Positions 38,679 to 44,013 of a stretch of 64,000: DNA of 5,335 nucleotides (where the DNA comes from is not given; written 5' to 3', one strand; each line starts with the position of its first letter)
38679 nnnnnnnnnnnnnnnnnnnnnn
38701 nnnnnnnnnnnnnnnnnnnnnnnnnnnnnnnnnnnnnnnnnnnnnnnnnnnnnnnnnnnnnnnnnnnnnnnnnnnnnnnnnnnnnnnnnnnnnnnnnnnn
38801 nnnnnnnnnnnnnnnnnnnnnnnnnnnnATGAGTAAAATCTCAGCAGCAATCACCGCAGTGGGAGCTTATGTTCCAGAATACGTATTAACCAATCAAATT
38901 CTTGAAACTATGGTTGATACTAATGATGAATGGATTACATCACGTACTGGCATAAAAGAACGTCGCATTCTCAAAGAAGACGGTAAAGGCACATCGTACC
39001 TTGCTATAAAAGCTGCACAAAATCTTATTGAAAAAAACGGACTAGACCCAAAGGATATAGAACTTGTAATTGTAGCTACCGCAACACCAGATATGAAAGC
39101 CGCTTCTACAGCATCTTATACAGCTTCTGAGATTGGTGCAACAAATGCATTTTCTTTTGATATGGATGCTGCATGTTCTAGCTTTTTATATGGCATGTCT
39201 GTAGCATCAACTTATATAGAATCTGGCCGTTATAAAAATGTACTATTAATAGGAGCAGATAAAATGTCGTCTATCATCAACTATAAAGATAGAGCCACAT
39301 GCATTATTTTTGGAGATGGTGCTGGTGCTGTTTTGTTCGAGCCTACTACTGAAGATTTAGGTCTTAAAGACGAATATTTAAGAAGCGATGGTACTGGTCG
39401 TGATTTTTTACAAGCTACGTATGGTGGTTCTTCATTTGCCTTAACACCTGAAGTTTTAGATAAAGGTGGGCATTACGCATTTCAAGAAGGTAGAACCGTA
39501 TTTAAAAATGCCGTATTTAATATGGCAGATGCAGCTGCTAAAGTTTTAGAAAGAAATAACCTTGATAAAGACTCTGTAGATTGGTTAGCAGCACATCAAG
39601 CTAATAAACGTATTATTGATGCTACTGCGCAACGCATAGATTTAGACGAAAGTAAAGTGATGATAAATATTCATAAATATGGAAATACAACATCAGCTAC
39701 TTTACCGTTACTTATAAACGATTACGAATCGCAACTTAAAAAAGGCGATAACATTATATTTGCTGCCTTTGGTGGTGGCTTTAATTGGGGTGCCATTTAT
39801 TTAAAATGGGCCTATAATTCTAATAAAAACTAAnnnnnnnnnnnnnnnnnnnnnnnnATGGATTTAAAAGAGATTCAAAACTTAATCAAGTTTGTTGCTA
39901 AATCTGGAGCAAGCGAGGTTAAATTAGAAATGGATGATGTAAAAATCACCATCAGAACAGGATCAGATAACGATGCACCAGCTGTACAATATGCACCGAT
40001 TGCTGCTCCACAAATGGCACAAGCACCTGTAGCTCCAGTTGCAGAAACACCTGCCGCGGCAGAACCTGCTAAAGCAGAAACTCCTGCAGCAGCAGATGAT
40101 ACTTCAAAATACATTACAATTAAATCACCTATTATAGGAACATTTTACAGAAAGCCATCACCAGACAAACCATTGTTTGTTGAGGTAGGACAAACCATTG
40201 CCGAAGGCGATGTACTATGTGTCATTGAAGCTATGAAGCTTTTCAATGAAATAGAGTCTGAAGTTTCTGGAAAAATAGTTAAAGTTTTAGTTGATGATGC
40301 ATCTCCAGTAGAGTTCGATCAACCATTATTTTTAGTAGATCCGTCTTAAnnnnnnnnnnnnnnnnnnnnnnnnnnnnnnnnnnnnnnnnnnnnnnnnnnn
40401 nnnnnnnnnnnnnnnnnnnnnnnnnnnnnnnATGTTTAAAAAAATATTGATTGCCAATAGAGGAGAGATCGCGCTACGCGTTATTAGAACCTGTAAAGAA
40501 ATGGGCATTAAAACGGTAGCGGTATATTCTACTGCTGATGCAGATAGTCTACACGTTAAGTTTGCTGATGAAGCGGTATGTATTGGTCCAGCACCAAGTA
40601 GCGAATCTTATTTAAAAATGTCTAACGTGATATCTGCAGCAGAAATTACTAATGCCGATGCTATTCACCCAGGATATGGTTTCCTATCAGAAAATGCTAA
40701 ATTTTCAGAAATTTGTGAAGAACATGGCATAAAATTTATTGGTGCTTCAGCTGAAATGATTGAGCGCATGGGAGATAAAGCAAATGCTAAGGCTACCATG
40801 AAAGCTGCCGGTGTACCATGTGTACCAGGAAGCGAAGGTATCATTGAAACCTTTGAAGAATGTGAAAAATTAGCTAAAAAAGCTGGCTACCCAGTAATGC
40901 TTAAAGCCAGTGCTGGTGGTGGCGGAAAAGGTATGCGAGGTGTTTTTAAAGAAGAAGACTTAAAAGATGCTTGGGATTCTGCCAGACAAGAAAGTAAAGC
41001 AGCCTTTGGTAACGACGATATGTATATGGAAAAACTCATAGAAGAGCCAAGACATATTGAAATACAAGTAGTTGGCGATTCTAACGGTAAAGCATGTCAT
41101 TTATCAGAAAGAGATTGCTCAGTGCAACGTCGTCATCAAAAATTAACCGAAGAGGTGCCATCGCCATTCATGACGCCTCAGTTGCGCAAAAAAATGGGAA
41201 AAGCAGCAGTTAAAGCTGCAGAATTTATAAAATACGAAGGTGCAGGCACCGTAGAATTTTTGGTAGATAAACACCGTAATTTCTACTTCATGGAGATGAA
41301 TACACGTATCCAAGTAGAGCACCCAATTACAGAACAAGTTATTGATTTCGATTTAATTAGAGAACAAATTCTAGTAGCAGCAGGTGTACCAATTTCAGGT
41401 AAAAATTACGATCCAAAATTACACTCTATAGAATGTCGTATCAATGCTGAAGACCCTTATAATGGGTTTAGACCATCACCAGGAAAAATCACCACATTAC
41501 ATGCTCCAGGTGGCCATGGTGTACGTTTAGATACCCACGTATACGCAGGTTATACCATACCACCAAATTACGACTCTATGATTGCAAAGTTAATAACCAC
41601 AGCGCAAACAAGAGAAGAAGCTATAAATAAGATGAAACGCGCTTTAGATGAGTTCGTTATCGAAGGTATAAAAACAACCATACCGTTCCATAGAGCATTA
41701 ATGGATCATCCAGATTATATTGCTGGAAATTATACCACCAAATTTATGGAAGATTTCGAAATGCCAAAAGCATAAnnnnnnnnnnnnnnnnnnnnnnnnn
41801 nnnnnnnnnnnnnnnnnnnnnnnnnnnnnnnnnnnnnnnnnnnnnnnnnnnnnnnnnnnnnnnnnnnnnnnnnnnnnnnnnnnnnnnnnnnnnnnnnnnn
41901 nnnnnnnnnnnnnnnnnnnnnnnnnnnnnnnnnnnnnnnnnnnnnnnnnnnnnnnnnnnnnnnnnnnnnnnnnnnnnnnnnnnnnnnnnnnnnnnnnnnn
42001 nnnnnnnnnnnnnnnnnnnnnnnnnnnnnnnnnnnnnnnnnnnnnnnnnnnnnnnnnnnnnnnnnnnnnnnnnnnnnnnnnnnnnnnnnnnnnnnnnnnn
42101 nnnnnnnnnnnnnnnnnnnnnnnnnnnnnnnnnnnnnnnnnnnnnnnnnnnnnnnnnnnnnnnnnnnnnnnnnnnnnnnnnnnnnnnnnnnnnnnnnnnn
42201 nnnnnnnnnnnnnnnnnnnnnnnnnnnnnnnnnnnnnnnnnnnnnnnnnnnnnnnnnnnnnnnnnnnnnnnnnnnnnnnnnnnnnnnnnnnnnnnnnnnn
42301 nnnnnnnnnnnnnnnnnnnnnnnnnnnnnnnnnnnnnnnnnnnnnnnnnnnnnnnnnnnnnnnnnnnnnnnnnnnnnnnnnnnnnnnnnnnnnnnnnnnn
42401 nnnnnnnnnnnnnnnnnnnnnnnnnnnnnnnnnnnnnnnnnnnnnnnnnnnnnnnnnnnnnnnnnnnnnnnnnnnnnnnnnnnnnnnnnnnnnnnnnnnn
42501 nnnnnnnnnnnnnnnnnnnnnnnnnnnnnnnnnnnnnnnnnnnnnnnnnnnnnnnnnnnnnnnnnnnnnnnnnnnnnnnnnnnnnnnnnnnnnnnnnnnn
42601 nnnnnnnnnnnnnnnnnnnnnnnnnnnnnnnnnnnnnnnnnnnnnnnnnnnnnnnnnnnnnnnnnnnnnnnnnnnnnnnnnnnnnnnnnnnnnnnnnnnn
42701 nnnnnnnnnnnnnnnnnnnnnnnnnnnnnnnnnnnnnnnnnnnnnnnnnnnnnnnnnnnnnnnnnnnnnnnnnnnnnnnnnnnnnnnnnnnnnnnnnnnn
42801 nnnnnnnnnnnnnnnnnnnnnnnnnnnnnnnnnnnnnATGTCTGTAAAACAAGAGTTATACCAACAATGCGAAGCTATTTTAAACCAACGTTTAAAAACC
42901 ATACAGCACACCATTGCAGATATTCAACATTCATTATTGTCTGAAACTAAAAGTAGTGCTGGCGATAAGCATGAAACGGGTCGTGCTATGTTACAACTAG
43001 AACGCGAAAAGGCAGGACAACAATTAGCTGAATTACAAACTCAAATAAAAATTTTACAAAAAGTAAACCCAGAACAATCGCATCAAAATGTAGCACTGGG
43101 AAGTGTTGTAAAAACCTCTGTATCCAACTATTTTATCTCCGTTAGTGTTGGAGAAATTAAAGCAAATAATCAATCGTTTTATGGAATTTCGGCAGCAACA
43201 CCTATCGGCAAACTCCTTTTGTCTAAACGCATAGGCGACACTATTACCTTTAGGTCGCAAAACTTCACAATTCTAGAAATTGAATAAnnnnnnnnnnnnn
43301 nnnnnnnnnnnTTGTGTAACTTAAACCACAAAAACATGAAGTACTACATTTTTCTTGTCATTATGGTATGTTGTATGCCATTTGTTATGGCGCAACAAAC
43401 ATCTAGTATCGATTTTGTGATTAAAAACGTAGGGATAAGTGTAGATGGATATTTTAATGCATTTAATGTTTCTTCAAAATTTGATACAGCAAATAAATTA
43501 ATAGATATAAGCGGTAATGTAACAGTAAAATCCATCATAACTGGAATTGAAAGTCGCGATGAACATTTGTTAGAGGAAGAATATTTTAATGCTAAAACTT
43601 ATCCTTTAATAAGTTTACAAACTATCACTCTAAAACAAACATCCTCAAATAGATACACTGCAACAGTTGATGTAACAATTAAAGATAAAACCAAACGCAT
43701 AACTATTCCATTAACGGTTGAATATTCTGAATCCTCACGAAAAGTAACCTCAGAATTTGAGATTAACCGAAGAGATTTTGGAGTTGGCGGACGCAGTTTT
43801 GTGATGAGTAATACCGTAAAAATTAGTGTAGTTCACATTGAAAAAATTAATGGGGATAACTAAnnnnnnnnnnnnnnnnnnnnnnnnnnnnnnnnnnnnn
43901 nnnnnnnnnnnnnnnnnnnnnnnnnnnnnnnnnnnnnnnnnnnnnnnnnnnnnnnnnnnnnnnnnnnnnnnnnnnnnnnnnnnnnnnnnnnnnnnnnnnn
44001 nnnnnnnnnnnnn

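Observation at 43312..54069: Type III PKS biosynthetic cluster with its own fatty-acid synthase toolkit (srsABC/ars-like phenolic lipid pathway)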

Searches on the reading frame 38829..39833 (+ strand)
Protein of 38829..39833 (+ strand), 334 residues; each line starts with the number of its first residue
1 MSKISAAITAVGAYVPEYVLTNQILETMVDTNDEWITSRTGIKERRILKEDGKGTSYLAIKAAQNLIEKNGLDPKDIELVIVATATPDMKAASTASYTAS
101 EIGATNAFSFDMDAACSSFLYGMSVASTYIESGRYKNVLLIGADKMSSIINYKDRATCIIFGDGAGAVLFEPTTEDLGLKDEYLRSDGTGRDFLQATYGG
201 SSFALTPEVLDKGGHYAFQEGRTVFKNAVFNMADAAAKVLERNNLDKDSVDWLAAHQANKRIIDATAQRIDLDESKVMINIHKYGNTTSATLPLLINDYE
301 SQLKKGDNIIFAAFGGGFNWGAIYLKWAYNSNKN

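Call 24: search_protein_families(library=ncbifam, proteins=[window:38829-39833:+], max_evalue=0.00001)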
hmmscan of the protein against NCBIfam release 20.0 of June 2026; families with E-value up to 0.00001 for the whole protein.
window:38829-39833:+ (334 aa): 18 families
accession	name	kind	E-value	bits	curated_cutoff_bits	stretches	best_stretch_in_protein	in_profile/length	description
NF006829.0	PRK09352.1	subfamily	6.3e-120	400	249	1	4-327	3-321/322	beta-ketoacyl-ACP synthase 3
TIGR00747.1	fabH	subfamily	2.2e-106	355.6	292.1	1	5-327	2-322/322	beta-ketoacyl-ACP synthase III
NF004623.0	PRK05963.1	equivalog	5.3e-71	239.6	437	1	2-326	2-327/328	beta-ketoacyl-ACP synthase III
NF005541.0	PRK07204.1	equivalog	4.5e-46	157.7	402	1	5-326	4-328/329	beta-ketoacyl-ACP synthase III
NF005308.0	PRK06840.1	equivalog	1.7e-41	142.4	315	1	5-328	4-336/339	3-oxoacyl-ACP synthase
NF005703.0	PRK07515.1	equivalog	1.8e-40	139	304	1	56-326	97-371/373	beta-ketoacyl-ACP synthase III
NF009519.0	PRK12880.1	equivalog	1.9e-34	119.5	436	1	6-327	8-338/353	beta-ketoacyl-ACP synthase III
NF006720.0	PRK09258.1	equivalog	1.1e-30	107.1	285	2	31-150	38-157/338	3-oxoacyl-ACP synthase III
NF003274.0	PRK04262.1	equivalog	9.9e-25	87.3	244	2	6-147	3-144/347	hydroxymethylglutaryl-CoA synthase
TIGR00748.1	HMG_CoA_syn_Arc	equivalog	5e-19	68.7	353.35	1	6-145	2-141/345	hydroxymethylglutaryl-CoA synthase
NF005293.2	PRK06816.1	subfamily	6.4e-12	45.2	450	0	221-311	262-360/378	StlD/DarB family beta-ketosynthase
NF053539.1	resorcinol_DarB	exception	7e-12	45.2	550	0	226-312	267-360/377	dialkylresorcinol biosynthesis protein DarB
TIGR01930.1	AcCoA-C-Actrans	subfamily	1.1e-09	37.7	240.55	1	57-155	23-122/385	acetyl-CoA C-acyltransferase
TIGR01835.1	HMG-CoA-S_prok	equivalog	2.2e-09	36.6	360.35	1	8-169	3-159/382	hydroxymethylglutaryl-CoA synthase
NF004853.0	PRK06205.1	subfamily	8.2e-08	31.7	551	1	57-153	28-125/404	acetyl-CoA C-acetyltransferase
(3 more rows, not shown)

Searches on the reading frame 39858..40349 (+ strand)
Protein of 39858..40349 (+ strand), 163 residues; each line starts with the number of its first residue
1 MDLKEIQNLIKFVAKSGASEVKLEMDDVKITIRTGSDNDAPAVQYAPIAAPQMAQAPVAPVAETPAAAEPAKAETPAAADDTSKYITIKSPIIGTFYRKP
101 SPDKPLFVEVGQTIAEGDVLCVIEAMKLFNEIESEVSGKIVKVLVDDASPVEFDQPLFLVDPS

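Call 4: search_protein_families(library=pfam, proteins=[window:39858-40349:+])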
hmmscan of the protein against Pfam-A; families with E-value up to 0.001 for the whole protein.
window:39858-40349:+ (163 aa): 2 families
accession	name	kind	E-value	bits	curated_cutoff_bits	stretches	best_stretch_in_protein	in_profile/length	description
PF00364.28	Biotin_lipoyl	-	5.1e-21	74.7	22.1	1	87-158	2-71/73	Biotin-requiring enzyme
PF13533.13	Biotin_lipoyl_2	-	1.4e-05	25.3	29.8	0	106-123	14-31/32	Biotin-lipoyl like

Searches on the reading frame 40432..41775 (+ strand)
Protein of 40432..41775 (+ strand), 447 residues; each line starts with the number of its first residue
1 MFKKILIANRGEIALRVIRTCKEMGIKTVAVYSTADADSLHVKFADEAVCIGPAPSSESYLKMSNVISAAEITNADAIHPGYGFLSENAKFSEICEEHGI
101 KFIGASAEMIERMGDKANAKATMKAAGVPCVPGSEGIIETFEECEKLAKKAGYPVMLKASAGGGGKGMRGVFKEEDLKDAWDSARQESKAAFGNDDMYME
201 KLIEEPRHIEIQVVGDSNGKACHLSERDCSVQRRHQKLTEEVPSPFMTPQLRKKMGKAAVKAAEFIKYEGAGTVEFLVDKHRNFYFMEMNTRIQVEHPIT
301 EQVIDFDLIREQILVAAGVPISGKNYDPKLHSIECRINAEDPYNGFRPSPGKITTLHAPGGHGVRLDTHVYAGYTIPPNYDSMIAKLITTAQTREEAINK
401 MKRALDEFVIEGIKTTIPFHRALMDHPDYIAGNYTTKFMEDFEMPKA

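Call 4: search_protein_families(library=pfam, proteins=[window:40432-41775:+])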
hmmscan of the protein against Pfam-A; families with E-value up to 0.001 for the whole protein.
window:40432-41775:+ (447 aa): 5 families
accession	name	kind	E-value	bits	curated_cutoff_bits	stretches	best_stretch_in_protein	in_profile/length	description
PF02786.22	CPSase_L_D2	-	5e-72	242.3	19.8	1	115-321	1-208/211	Carbamoyl-phosphate synthase L chain, ATP binding domain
PF00289.28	Biotin_carb_N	-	1.4e-47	161.1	25.5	1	1-110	1-110/110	Biotin carboxylase, N-terminal domain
PF02785.25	Biotin_carb_C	-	4.3e-45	152.7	32.4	1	334-440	1-107/108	Biotin carboxylase C-terminal domain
PF07478.18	Dala_Dala_lig_C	-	4.7e-12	46.3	24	1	142-291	26-174/204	D-ala D-ala ligase C-terminus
PF02222.28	ATP-grasp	-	5.3e-10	39.7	27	1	138-292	16-162/179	ATP-grasp domain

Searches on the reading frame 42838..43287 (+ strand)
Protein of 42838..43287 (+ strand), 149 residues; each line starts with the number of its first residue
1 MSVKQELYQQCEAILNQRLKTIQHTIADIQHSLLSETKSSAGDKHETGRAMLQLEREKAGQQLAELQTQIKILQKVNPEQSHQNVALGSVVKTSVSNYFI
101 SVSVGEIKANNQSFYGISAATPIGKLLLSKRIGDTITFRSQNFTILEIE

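Call 3: search_protein_families(library=pfam, proteins=[window:42838-43287:+])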
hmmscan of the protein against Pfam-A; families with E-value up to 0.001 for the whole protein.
window:42838-43287:+ (149 aa): 1 family
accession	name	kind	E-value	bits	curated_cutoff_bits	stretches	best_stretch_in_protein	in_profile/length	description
PF01272.25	GreA_GreB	-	6.9e-06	26.4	26.9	1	84-149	5-76/77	Transcription elongation factor, GreA/GreB, C-term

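Call 5: search_protein_families(library=ncbifam, proteins=[window:42838-43287:+], max_evalue=0.01)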
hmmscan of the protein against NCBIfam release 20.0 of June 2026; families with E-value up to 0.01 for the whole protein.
window:42838-43287:+ (149 aa): 5 families
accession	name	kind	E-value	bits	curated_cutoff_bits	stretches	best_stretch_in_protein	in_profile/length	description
TIGR01462.1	greA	subfamily_domain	1.3e-06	28.5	139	1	40-142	34-140/151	transcription elongation factor GreA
NF001263.0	PRK00226.1-4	equivalog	5e-05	23.2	145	1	57-145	59-154/160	transcription elongation factor GreA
NF004973.0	PRK06342.1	equivalog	5.7e-05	22.9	159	1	18-148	35-159/160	transcription elongation factor GreA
NF001261.0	PRK00226.1-2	equivalog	0.0011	18.9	167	1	59-139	58-141/157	transcription elongation factor GreA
NF004548.0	PRK05892.1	equivalog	0.0031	17.4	126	1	5-140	6-142/158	nucleoside diphosphate kinase regulator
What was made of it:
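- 42838..43287 (+): GreA/Rnk-like small protein; probable cluster-linked regulator. Pfam GreA_GreB C-terminal domain, E = 7e-6; NCBIfam GreA, 1e-6 (calls 3, 5).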

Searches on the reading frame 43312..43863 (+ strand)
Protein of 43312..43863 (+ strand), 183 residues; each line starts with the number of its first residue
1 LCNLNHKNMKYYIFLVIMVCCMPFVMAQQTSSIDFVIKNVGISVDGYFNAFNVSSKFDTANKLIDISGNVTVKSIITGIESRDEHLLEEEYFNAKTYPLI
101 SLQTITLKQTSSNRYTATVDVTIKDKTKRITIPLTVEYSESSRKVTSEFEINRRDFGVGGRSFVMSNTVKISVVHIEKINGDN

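Call 3: search_protein_families(library=pfam, proteins=[window:43312-43863:+])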
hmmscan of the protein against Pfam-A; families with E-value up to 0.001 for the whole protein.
window:43312-43863:+ (183 aa): 1 family
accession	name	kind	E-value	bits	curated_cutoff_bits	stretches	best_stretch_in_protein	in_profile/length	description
PF04264.18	YceI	-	2.3e-23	83.6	23.7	1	26-173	3-146/150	YceI-like domain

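Call 5: search_protein_families(library=ncbifam, proteins=[window:43312-43863:+], max_evalue=0.01)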
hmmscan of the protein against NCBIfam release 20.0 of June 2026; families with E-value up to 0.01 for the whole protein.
window:43312-43863:+ (183 aa): 1 family
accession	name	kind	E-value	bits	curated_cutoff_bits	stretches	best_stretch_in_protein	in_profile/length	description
NF002994.0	PRK03757.1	equivalog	1.1e-11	44.9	232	1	29-136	32-141/191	YceI family protein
